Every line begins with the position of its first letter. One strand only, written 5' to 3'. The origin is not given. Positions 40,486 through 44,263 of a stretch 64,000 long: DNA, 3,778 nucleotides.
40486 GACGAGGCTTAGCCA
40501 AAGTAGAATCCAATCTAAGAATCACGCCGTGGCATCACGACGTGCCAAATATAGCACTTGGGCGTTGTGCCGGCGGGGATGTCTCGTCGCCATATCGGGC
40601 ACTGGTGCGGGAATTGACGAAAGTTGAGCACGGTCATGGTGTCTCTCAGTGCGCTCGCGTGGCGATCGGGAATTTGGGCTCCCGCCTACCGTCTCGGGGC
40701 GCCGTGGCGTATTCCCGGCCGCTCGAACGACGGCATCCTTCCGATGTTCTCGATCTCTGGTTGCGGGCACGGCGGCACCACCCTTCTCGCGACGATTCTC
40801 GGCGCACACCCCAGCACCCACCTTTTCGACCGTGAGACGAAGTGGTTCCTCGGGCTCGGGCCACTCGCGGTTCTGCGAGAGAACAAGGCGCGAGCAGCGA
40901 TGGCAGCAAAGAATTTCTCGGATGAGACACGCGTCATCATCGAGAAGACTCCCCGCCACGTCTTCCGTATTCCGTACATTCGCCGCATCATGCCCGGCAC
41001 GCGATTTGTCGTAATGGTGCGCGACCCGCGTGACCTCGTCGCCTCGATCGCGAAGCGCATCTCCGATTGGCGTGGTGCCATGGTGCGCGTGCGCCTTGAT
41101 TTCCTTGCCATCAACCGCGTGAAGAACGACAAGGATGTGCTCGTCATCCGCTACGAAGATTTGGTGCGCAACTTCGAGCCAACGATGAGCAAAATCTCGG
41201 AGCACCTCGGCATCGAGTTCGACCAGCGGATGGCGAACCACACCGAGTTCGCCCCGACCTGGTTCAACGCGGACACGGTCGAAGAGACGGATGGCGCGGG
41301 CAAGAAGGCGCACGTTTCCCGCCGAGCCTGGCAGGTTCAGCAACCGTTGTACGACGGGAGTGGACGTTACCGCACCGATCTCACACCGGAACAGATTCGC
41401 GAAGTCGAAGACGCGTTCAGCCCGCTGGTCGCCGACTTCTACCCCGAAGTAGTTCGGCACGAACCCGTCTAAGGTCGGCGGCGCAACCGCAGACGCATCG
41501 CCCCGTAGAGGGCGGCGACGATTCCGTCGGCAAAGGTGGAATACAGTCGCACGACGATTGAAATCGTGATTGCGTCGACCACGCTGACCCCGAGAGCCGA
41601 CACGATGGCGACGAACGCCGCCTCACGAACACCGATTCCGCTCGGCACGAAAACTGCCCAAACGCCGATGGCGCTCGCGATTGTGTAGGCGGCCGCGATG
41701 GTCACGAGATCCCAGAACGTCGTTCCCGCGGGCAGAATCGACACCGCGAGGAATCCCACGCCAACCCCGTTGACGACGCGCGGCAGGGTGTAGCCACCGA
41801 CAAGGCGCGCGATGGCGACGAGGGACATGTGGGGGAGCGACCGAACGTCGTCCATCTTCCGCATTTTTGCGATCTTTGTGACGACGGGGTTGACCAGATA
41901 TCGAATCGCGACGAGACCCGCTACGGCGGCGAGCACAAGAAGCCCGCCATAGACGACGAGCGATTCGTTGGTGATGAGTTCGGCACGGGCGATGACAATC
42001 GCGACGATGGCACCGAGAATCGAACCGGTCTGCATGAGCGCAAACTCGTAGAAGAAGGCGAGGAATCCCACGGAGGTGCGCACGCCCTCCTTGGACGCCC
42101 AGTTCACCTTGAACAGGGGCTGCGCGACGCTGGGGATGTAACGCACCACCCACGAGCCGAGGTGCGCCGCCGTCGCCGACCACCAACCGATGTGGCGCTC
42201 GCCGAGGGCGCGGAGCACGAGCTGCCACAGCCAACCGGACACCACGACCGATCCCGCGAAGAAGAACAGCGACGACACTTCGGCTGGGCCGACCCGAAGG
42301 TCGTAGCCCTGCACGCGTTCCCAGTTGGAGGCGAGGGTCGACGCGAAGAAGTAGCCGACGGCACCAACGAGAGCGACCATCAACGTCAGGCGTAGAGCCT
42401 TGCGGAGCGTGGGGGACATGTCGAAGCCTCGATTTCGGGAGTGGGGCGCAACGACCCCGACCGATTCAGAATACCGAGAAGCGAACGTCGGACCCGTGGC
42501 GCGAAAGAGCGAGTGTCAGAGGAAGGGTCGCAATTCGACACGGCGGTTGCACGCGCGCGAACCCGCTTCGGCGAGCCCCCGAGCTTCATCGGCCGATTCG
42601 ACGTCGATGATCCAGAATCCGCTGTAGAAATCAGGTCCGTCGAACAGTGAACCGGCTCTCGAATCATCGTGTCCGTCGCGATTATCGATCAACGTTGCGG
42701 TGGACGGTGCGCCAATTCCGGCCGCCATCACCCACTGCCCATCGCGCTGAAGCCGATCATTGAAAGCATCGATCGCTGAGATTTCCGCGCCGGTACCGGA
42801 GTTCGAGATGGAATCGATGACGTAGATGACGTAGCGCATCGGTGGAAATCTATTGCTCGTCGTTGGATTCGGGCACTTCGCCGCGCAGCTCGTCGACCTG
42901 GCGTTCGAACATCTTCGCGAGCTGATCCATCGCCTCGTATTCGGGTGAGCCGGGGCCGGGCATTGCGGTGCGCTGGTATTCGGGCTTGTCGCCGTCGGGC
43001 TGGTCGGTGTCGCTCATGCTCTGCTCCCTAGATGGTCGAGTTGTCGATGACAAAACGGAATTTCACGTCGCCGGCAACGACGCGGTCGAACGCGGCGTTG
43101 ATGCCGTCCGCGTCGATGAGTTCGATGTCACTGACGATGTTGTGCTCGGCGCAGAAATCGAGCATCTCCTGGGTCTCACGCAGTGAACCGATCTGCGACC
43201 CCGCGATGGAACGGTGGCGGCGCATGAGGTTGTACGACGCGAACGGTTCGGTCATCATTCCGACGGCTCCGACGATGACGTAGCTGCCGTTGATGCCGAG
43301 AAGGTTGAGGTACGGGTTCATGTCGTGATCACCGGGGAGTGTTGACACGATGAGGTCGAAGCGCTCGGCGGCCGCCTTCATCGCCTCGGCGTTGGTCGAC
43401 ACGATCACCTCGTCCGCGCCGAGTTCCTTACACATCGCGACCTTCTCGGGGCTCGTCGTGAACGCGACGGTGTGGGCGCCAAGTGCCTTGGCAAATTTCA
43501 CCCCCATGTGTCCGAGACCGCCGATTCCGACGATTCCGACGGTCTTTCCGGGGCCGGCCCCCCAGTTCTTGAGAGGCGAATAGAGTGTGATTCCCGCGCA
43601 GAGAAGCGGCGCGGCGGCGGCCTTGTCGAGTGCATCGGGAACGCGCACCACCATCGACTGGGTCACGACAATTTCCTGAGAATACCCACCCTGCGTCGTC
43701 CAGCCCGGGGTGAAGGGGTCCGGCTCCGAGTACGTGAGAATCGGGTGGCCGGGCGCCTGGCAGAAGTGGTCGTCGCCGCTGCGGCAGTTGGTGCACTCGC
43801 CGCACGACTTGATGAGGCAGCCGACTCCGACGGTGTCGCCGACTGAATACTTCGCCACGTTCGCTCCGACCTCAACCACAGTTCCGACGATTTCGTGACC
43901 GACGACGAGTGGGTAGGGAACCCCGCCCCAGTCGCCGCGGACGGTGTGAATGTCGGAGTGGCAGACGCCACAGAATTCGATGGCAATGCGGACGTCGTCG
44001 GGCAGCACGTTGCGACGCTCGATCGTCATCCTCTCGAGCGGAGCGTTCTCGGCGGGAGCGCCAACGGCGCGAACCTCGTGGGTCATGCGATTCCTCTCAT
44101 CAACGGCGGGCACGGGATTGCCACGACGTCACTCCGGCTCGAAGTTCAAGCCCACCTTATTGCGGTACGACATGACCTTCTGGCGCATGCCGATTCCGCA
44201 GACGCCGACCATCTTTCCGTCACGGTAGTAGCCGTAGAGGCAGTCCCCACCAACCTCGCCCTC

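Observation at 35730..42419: Polyprenyl-phosphate GT2, two tandem GT-C paralogues, a divergent sulfotransferase and a flippase-like protein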

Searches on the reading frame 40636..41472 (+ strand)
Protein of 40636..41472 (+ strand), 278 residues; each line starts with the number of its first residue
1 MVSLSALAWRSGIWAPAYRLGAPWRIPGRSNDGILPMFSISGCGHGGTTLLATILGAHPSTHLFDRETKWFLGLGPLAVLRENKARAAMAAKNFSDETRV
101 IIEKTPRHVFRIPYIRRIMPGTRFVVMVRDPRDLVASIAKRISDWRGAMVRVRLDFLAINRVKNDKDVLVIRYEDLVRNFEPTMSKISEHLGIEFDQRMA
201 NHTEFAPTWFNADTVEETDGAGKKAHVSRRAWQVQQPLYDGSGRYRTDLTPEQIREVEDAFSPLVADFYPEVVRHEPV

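Call 4: search_protein_families(library=pfam, proteins=[window:40744-41472:+], max_evalue=0.01)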
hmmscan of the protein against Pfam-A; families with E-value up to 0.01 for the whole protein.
window:40744-41472:+ (242 aa): 2 families
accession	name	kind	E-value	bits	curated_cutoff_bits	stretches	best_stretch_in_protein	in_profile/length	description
PF13469.12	Sulfotransfer_3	-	2.8e-20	73.9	27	1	55-160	93-215/216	Sulfotransferase family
PF00685.33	Sulfotransfer_1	-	1.8e-09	37.8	22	1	10-231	12-253/255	Sulfotransferase domain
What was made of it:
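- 40636..41472 (+): Type-A PAPS-type sulfotransferase (278 aa). It is soluble and has a conserved W/R-rich N-terminal extension. PF13469, E 2.8e-20 (call 4).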

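Call 5: search_protein_families(library=ncbifam, proteins=[window:40744-41472:+], max_evalue=0.01)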
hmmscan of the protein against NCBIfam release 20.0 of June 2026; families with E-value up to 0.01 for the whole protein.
window:40744-41472:+ (242 aa): 1 family
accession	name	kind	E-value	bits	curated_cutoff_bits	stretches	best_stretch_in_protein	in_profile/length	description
NF052394.1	NodProtNoeE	equivalog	6.5e-05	21.8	500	1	59-103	94-138/387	nodulation protein NoeE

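Call 81: search_solved_structures(query=window:40636-41472:+, max_evalue=0.01)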
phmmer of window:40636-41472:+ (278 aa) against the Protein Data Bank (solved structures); distinct sequences matched with E-value up to 0.01: 11.
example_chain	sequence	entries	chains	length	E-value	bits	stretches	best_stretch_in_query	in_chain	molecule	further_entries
9wwe_A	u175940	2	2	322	1.3e-05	27.8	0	95-204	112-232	Protein-tyrosine sulfotransferase 2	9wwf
3ap1_A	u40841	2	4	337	1.6e-05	27.6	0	95-204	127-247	Protein-tyrosine sulfotransferase 2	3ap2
3ap3_A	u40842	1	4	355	1.9e-05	27.3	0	95-205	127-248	Protein-tyrosine sulfotransferase 2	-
9wp1_A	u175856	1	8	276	6.2e-05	25.6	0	101-205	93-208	Protein-tyrosine sulfotransferase 1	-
5wrj_A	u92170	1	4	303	8.1e-05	25.3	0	98-205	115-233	Protein-tyrosine sulfotransferase 1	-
5wri_A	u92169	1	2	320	0.0001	25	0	101-205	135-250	Protein-tyrosine sulfotransferase 1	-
8w5z_A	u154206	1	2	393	0.00045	22.8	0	104-141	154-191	Protein-tyrosine sulfotransferase (Fragment)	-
4gox_A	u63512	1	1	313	0.0033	20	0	156-201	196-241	Polyketide synthase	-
5x2b_D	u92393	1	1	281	0.0087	18.6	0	160-201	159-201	Sulfotransferase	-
5x2b_F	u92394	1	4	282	0.0088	18.6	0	160-201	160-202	Sulfotransferase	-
5x2b_C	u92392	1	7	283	0.0088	18.6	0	160-201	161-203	Sulfotransferase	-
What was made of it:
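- The sulfotransferase's nearest solved relatives are protein tyrosine sulfotransferases (E about 1e-5, call 81). Its best PDB sequence matches are human TPST1 and TPST2 (E 1.3e-5 to 1e-4, call 81).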

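Call 94: find_homologous_proteins(query=window:40636-41472:+, max_evalue=0.00001)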
Query window:40636-41472:+ (278 aa): 14 proteins with E <= 0.00001 among 955 candidates.
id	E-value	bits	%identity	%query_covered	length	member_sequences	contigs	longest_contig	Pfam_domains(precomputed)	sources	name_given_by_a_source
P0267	7.3e-173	591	92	100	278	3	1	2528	PF13469.13,PF00685.34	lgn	-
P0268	9.0e-152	522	81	99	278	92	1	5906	PF13469.13,PF00685.34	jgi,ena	jgi:hypothetical protein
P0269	1.4e-151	522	84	96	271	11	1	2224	PF13469.13,PF00685.34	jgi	jgi:hypothetical protein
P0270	3.5e-139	481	75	98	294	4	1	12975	PF13469.13,PF00685.34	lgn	-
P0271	1.3e-132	459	72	97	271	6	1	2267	PF13469.13,PF00685.34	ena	-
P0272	7.9e-123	427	68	100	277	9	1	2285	PF13469.13,PF00685.34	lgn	-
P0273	1.1e-120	420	67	100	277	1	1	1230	PF13469.13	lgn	-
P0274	2.3e-87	311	51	97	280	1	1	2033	PF13469.13,PF00685.34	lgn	-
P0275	2.2e-79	285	56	81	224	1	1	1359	PF13469.13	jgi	jgi:hypothetical protein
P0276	3.5e-45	173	40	83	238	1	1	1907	PF13469.13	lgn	-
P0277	8.6e-45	171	37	87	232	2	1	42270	PF13469.13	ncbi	-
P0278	9.7e-40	155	39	79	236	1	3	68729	PF13469.13,PF00685.34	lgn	-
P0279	2.5e-39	153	37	79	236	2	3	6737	PF13469.13,PF00685.34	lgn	-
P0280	8.8e-26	109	35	81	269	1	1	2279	PF13469.13,PF00685.34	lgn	-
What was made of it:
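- Checked: The closest database relatives are also called at 278 aa with 100% coverage (call 94).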

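Call 95: find_encoding_contigs(protein=P0277, flank=7000, max_places=1)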
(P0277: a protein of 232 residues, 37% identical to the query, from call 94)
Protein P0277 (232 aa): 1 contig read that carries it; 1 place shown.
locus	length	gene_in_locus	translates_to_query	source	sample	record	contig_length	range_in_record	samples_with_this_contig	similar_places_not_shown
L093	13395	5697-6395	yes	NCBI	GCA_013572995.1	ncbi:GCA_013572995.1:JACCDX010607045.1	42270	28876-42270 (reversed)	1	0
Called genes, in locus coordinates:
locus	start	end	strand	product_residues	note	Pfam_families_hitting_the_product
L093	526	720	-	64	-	-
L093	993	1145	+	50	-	-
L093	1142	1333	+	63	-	-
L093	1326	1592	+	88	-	-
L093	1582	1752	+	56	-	-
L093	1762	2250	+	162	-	PF13640:2OG-FeII_Oxy_3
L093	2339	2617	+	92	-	-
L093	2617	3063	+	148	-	-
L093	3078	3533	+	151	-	-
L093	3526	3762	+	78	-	-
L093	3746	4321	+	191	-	-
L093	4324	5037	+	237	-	-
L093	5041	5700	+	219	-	-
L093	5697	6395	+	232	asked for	PF13469:Sulfotransfer_3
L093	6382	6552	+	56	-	-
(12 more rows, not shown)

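Call 96: find_encoding_contigs(protein=P0278, flank=7000, max_places=1)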
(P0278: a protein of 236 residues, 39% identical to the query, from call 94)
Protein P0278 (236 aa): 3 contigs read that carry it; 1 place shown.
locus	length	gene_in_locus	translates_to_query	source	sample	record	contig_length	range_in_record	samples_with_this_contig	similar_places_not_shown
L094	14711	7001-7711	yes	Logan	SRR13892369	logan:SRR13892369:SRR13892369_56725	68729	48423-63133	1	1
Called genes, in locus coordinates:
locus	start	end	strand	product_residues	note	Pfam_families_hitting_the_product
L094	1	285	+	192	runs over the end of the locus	-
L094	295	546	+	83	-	PF00085:Thioredoxin, PF13098:Thioredoxin_2 (weak), PF13192:Thioredoxin_3 (weak), PF14595:Thioredoxin_9 (weak)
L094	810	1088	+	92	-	PF24254:DUF7455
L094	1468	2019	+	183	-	-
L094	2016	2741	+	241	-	-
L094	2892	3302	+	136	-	PF13392:HNH_3 (weak)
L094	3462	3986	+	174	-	PF08241:Methyltransf_11 (faint)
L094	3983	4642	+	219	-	-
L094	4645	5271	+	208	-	-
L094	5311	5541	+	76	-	-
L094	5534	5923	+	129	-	-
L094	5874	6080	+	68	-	-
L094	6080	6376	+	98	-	-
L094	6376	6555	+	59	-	PF09723:Zn_ribbon_8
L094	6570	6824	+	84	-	-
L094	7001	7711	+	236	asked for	PF00685:Sulfotransfer_1 (weak), PF13469:Sulfotransfer_3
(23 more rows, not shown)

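Call 97: find_encoding_contigs(protein=P0270, flank=7000, max_places=1)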
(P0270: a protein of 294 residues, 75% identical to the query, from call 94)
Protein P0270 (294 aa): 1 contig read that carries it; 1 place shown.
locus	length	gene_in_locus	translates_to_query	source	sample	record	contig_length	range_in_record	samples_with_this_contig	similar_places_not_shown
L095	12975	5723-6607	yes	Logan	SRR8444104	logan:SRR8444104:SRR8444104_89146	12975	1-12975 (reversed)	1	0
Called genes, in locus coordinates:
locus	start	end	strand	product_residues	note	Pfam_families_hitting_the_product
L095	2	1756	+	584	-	?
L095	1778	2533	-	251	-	PF00440:TetR_N (weak)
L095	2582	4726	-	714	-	-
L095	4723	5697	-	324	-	PF13641:Glyco_tranf_2_3 (weak), PF00535:Glycos_transf_2, PF10111:Glyco_tranf_2_2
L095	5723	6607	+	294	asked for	PF00685:Sulfotransfer_1 (faint), PF13469:Sulfotransfer_3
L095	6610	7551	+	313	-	PF03706:LPG_synthase_TM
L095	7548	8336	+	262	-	PF00106:adh_short, PF01370:Epimerase (weak), PF08659:KR, PF13561:adh_short_C2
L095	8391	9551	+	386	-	PF00933:Glyco_hydro_3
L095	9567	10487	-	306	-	PF00892:EamA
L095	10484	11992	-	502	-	PF01073:3Beta_HSD (weak), PF01370:Epimerase, PF05368:NmrA, PF13460:NAD_binding_10, PF16363:GDP_Man_Dehyd (weak), PF11066:DUF2867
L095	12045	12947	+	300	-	PF04227:Indigoidine_A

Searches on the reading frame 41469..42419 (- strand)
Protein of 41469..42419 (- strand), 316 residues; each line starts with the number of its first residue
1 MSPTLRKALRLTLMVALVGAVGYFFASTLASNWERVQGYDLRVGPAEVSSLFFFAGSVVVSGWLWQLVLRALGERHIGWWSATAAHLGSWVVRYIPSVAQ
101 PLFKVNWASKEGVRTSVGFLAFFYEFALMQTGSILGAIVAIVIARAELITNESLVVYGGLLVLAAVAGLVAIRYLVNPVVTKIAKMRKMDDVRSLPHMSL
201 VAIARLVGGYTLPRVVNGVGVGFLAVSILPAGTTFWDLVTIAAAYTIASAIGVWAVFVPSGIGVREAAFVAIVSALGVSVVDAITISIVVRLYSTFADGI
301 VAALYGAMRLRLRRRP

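Call 4: search_protein_families(library=pfam, proteins=[window:41469-42419:-], max_evalue=0.01)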
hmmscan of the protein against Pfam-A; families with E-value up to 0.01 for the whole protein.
window:41469-42419:- (316 aa): 1 family
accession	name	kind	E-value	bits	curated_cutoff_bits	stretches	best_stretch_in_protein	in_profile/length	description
PF03706.18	LPG_synthase_TM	-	6.3e-12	46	33.4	1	15-297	5-297/302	Lysylphosphatidylglycerol synthase TM region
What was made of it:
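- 41469..42419 (-): Stand-alone PF03706 (LPG_synthase_TM / UPF0104) membrane protein (316 aa), the proposed flippase for the lipid-linked sugar. PF03706, E 6.3e-12, 46 bits against a cutoff of 33.4 (call 4).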

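Call 5: search_protein_families(library=ncbifam, proteins=[window:41469-42419:-], max_evalue=0.01)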
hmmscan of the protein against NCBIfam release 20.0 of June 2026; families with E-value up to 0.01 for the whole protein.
window:41469-42419:- (316 aa): 0 families

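Call 83: search_solved_structures(query=window:41469-42419:-, max_evalue=1)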
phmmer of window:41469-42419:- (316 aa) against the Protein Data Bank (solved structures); distinct sequences matched with E-value up to 1: 2.
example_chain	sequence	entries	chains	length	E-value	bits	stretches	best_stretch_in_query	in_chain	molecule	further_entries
28jw_Z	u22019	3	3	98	0.58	12.9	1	79-117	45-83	bL32c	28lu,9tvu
9i5v_o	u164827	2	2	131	0.87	12.3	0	181-225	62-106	Small ribosomal subunit protein uS8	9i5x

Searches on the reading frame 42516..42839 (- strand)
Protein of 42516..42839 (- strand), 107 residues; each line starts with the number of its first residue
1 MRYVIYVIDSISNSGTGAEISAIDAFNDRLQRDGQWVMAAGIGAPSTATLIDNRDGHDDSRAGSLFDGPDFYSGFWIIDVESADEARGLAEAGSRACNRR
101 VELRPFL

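Call 98: search_protein_families(library=pfam, proteins=[window:42516-42839:-], max_evalue=0.01)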
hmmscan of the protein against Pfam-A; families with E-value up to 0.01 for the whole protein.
window:42516-42839:- (107 aa): 1 family
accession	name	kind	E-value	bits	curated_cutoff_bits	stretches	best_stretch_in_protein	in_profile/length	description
PF03795.20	YCII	-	3e-06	28.1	24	1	1-94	1-79/95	YCII-related domain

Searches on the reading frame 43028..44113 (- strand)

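Call 4: search_protein_families(library=pfam, proteins=[window:43028-44113:-], max_evalue=0.01)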
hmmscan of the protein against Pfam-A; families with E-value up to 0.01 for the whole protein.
window:43028-44113:- (361 aa): 8 families
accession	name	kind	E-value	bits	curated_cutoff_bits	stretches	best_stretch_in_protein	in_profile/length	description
PF08240.17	ADH_N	-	5.9e-28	97.6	23.5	1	38-160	2-104/104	Alcohol dehydrogenase GroES-like domain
PF00107.32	ADH_zinc_N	-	9.4e-25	87.5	31.8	1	199-322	1-128/129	Zinc-binding dehydrogenase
PF02826.25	2-Hacid_dh_C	-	3.5e-05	23.7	25.1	1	189-263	36-103/178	D-isomer specific 2-hydroxyacid dehydrogenase, NAD binding domain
PF01262.27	AlaDh_PNT_C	-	7.5e-05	22.7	23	1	191-259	30-100/214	Alanine dehydrogenase/PNT, C-terminal domain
PF13602.12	ADH_zinc_N_2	-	0.00035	21.9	27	1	231-326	1-103/134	Zinc-binding dehydrogenase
PF22660.2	RS_preATP-grasp-like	-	0.00065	20.5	27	1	190-255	2-66/98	Ribonucleotide synthetase preATP-grasp domain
PF08241.18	Methyltransf_11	-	0.0029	18.6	21.2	1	202-258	9-67/95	Methyltransferase domain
PF13649.12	Methyltransf_25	-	0.0069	17.5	27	0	199-258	7-71/97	Methyltransferase domain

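Call 5: search_protein_families(library=ncbifam, proteins=[window:43028-44113:-], max_evalue=0.01)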
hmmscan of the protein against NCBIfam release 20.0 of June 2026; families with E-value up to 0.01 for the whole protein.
window:43028-44113:- (361 aa): 33 families (the best 25 are shown)
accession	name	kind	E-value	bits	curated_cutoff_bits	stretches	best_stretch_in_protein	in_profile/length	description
NF047908.1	AldhRedAhr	equivalog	1.9e-91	306.4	470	1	13-358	3-335/335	NADPH-dependent aldehyde reductase Ahr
NF006940.0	PRK09422.1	equivalog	1.5e-53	182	344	1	32-358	18-335/338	alcohol dehydrogenase AdhP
NF010344.0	PRK13771.1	subfamily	4.1e-40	137.8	349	1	30-347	17-322/334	putative alcohol dehydrogenase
TIGR02822.1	adh_fam_2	subfamily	2.2e-36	125.6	283.5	1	19-347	8-319/329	zinc-binding alcohol dehydrogenase family protein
TIGR03366.1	HpnZ_proposed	hypoth_equivalog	8.6e-36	123.7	328.1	1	41-324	8-296/315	putative phosphonate catabolism associated alcohol dehydrogenase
NF041172.1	AcrlCoa_red_Thmprot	equivalog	8e-34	117.1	500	1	31-285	18-259/334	acryloyl-CoA reductase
TIGR03989.1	Rxyl_3153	subfamily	4.8e-29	101.7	440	1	38-316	26-323/370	NDMA-dependent alcohol dehydrogenase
TIGR03201.1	dearomat_had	equivalog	1.5e-26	93.3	338.65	1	24-353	9-344/349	6-hydroxycyclohex-1-ene-1-carbonyl-CoA dehydrogenase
TIGR03451.1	mycoS_dep_FDH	equivalog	2.4e-26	92.4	512.9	1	13-248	1-237/358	S-(hydroxymethyl)mycothiol dehydrogenase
NF003808.0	PRK05396.1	equivalog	2.5e-26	92.4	380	1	29-247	16-223/341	L-threonine 3-dehydrogenase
TIGR02824.1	quinone_pig3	subfamily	8.2e-26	90.8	296.8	2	140-309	90-265/325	putative NAD(P)H quinone oxidoreductase, PIG3 family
NF041097.1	keto_inos_dh_IolM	equivalog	1.6e-25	89.6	450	1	32-250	46-269/389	scyllo-inosose 3-dehydrogenase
TIGR00692.1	tdh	equivalog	2.2e-23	82.8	458.35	1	37-247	22-221/340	L-threonine 3-dehydrogenase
NF007642.0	PRK10309.1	equivalog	1.6e-22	80.2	550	1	38-248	25-223/347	galactitol-1-phosphate 5-dehydrogenase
NF007489.0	PRK10083.1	equivalog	5.6e-21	74.9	376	1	37-247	23-221/339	Zn-dependent oxidoreductase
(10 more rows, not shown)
